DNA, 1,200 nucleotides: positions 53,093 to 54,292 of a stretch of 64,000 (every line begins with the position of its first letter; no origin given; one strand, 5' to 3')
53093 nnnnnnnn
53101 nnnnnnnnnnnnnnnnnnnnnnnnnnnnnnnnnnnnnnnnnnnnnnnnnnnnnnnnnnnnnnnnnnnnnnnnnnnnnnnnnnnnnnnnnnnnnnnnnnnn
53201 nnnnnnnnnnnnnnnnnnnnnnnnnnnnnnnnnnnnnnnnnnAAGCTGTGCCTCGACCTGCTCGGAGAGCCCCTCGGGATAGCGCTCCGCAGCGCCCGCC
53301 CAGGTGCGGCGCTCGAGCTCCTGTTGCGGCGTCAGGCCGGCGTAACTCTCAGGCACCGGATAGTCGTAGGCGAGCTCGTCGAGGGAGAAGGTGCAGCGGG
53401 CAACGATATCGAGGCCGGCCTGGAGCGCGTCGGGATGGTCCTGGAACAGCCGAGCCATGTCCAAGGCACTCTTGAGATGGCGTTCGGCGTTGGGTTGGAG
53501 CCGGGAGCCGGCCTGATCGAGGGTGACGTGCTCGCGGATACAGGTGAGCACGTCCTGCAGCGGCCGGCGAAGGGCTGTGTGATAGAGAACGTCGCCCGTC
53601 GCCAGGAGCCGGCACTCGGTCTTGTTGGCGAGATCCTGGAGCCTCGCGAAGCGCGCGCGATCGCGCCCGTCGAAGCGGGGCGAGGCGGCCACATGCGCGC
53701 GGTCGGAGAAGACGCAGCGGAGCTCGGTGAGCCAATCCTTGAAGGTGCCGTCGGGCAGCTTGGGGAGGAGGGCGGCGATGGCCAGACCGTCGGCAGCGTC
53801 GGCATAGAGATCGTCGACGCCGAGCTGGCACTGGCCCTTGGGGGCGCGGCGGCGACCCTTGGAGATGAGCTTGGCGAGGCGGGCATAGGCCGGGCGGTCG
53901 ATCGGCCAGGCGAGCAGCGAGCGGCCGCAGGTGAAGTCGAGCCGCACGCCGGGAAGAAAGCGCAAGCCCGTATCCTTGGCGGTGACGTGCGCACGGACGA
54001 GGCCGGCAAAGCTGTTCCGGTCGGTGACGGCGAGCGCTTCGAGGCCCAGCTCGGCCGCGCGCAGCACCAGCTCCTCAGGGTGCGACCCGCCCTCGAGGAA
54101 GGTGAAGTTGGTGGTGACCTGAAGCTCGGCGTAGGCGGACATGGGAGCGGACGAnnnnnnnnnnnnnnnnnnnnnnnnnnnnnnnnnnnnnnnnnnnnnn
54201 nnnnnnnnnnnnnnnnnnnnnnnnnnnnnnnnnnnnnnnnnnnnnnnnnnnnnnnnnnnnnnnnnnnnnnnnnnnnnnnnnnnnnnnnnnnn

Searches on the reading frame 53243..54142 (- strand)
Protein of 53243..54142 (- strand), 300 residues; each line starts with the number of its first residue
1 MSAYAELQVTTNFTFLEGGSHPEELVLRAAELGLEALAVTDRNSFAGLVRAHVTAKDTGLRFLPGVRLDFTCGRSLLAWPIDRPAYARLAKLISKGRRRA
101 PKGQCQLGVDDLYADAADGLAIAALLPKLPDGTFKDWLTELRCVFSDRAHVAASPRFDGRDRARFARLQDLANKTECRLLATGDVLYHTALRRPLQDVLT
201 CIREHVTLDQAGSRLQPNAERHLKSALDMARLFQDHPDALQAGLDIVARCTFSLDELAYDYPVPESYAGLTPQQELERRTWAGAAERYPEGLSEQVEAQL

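Call 49: search_dna_similar(query=window:53243-54142:-, collection=plasmids, mode=protein, max_rows=12)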
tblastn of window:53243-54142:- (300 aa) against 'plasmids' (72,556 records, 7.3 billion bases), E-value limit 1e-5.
Records with a match: 893; places in all: 935; records where one place covers at least 80% of the query: 863.
Best place of each record, by identity: <60% 893.
By first word of the organism name: Rhizobium 144; Ralstonia 135; Burkholderia 129; Agrobacterium 127; Sinorhizobium 49; Shinella 30; Paraburkholderia 19; Paracoccus 17; Roseomonas 17; Cupriavidus 17; and 78 more.
By predicted mobility (MOB-suite, as given by PLSDB): conjugative 398; non-mobilizable 323; mobilizable 172.
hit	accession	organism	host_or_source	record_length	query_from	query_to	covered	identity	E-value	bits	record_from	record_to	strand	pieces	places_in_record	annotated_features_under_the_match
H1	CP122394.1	Geminicoccaceae bacterium SCSIO 64248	Montipora informis (coral)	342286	3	300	99%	51.3%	6e-65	227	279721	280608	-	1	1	error-prone DNA polymerase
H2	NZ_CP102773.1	Bosea sp. NBC_00550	-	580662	4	300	99%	50.8%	5e-67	233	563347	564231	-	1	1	error-prone DNA polymerase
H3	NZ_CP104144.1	Rhizobium sullae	Sulla coronaria,cell culture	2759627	4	300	99%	49.8%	5e-67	233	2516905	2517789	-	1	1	record has no annotation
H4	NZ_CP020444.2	Paracoccus yeei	Homo sapiens,Urine suprapubic aspirate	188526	4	300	99%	49.8%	2e-63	223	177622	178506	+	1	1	error-prone DNA polymerase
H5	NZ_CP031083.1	Paracoccus yeei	Homo sapiens,single cell,eye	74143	4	300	99%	49.8%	1e-62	220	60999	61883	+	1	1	error-prone DNA polymerase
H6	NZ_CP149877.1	Rhizobium sp. T1473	-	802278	4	300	99%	49.5%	3e-65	228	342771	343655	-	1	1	error-prone DNA polymerase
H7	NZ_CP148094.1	Rhizobium sp. T1470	-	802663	4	300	99%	49.5%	3e-65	228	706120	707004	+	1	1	error-prone DNA polymerase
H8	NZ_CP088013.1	Rhizobium sp. T136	Melilotus albus,Cell culture,root nodule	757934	4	300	99%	49.5%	4e-65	228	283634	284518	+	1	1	error-prone DNA polymerase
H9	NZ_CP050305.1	Rhizobium lusitanum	Oxytropis pumilio,cell culture,root ...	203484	4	300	99%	49.5%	9e-65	227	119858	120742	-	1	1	error-prone DNA polymerase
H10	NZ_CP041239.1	Sinorhizobium mexicanum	Acaciella angustissima,cell culture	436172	4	300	99%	49.2%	1e-65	229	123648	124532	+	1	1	error-prone DNA polymerase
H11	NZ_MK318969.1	Rhizobium rhizogenes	-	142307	4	300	99%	49.2%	8e-65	227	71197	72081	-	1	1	error-prone DNA polymerase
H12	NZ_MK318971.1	Rhizobium rhizogenes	-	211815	4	300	99%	49.2%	9e-65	227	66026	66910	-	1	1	error-prone DNA polymerase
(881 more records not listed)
